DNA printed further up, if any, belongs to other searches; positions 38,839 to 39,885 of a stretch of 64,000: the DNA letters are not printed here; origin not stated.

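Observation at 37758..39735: Operon of a 4-TM mini-protein plus two paralogous class III nucleotidyl cyclases: a candidate cyclic-nucleotide defence or signalling system (Pycsar-like, but without a cNMP-binding effector domain)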

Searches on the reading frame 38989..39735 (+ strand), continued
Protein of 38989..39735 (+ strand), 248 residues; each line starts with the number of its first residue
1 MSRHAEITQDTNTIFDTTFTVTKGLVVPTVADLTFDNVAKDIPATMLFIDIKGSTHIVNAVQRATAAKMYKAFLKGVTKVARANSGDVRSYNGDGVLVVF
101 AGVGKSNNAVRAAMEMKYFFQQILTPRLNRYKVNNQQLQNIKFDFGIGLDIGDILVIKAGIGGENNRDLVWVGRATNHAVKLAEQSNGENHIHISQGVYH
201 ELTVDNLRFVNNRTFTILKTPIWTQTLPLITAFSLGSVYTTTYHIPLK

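Call 67: fold_search(model_id=the predicted structure, library=pdb)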
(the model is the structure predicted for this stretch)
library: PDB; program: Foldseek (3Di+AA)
matches with E <= 10: 899; with E <= 0.001: 188
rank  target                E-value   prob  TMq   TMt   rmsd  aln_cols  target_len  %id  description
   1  7r65_A                7.5e-22  1.00  0.80  0.86   3.0       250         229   28  Crystal structure of a bacterial cyclic UMP synthase from Burkholderia cepacia LK29 (released 2021-10-13)
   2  8jsz_A                6.7e-14  1.00  0.76  0.73   3.4       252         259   21  Crystal structure of a uridylate cyclase from Anabaena sp. (released 2024-07-03)
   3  3r5g_A                6.6e-13  1.00  0.57  0.70   4.8       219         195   19  Crystal structure of the adenylyl cyclase CyaB from P. aeruginosa (released 2012-01-11)
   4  2w01_C                1.4e-12  1.00  0.59  0.71   4.6       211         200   18  Crystal structure of the guanylyl cyclase Cya2 (released 2008-09-30)
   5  2w01_B                1.9e-12  1.00  0.60  0.74   4.1       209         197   19  Crystal structure of the guanylyl cyclase Cya2 (released 2008-09-30)
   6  3r5g_B                2.3e-12  1.00  0.59  0.72   4.2       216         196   18  Crystal structure of the adenylyl cyclase CyaB from P. aeruginosa (released 2012-01-11)
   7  2w01_D                3.0e-12  1.00  0.61  0.74   3.9       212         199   19  Crystal structure of the guanylyl cyclase Cya2 (released 2008-09-30)
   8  1wc1_C                3.0e-12  1.00  0.59  0.74   4.2       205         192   19  Soluble adenylyl cyclase CyaC from S. platensis in complex with Rp- ATPalphaS (released 2004-12-20)
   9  1wc1_A                5.4e-12  1.00  0.61  0.75   3.9       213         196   17  Soluble adenylyl cyclase CyaC from S. platensis in complex with Rp- ATPalphaS (released 2004-12-20)
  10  1wc3_B                6.8e-12  1.00  0.60  0.74   3.8       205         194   18  Soluble adenylyl cyclase CyaC from S. platensis in complex with alpha, beta-methylene-ATP and Strontium (released 2004-12-20)
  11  1wc1_B                8.7e-12  1.00  0.62  0.77   3.8       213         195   17  Soluble adenylyl cyclase CyaC from S. platensis in complex with Rp- ATPalphaS (released 2004-12-20)
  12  2w01_A                1.2e-11  1.00  0.61  0.74   4.0       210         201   19  Crystal structure of the guanylyl cyclase Cya2 (released 2008-09-30)
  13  2bw7_B                1.4e-11  1.00  0.61  0.76   3.3       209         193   18  A novel mechanism for adenylyl cyclase inhibition from the crystal structure of its complex with catechol estrogen (released 2005-07-20)
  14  6fht_A                1.5e-11  1.00  0.60  0.22   4.1       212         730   19  Crystal structure of an artificial phytochrome regulated adenylate/guanylate cyclase in its dark adapted Pr form (released 2018-04-18)
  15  1wc4_B                1.5e-11  1.00  0.62  0.76   3.5       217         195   18  Soluble adenylyl cyclase CyaC from S. platensis in complex with alpha, beta-methylene-ATP and Europium (released 2004-12-20)
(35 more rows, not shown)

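Call 75: find_related_loci(query=A4, collection=metagenome_contigs, flank=4000)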
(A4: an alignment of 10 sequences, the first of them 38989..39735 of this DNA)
Query A4 (248 aa) in metagenome_contigs; peptide patterns used: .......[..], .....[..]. (x = any residue, [..] = any of these).
164 stretches matched a pattern; 8 encode a relative of the query (tblastn E <= 1e-3); 8 distinct loci.
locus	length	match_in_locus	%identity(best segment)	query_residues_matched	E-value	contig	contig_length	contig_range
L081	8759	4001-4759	74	1-247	1e-126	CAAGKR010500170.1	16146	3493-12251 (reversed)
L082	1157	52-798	60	1-243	5e-106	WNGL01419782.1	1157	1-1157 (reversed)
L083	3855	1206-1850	65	32-243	2e-93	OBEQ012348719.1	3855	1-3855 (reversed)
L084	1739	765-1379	40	6-214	5e-47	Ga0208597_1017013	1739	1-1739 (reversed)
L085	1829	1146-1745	44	7-209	3e-46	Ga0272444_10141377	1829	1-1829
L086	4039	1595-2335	35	2-244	1e-39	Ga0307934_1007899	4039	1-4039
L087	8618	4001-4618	38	7-223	1e-37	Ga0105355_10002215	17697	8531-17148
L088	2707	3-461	41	50-209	1e-34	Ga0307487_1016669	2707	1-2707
